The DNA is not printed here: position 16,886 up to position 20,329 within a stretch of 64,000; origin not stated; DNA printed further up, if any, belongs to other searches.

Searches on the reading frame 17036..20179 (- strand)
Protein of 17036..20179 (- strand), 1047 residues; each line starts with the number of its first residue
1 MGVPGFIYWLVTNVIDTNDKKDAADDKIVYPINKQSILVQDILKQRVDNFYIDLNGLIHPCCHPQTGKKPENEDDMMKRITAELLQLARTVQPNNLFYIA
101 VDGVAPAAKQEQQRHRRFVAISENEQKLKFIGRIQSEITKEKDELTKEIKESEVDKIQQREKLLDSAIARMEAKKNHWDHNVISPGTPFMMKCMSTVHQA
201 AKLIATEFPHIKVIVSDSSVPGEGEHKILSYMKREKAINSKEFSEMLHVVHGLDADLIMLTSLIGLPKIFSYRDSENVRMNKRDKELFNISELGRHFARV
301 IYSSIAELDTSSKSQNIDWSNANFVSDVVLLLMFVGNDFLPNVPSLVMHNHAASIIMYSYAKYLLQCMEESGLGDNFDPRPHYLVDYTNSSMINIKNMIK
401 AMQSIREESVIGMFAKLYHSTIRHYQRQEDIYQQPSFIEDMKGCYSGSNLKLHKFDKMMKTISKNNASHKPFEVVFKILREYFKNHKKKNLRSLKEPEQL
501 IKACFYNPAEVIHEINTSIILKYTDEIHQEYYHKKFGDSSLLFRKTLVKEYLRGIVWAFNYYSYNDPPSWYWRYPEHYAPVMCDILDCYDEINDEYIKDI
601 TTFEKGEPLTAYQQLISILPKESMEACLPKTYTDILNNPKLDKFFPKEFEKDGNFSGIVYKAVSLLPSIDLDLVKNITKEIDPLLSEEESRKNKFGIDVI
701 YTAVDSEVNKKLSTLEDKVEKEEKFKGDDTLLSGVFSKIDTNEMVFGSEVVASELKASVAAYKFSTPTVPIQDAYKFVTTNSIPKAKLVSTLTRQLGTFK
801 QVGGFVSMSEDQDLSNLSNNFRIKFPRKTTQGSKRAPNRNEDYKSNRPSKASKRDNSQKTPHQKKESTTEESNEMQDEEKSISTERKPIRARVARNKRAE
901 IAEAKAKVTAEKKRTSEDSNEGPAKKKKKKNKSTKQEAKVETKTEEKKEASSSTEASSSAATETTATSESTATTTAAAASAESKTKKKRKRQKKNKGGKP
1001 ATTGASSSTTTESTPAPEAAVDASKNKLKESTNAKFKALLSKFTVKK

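Call 10: search_protein_families(library=pfam, proteins=[window:17036-20179:-], max_evalue=0.001)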
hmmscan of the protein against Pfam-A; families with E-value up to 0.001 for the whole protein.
window:17036-20179:- (1047 aa): 2 families
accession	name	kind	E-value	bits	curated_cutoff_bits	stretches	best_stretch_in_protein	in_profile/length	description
PF03159.24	XRN_N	-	7.9e-59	199.4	22.9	1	1-263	1-229/241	XRN 5'-3' exonuclease N-terminus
PF17846.6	XRN_M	-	1.9e-39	136.3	23.8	1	323-756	6-398/443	Xrn1 helical domain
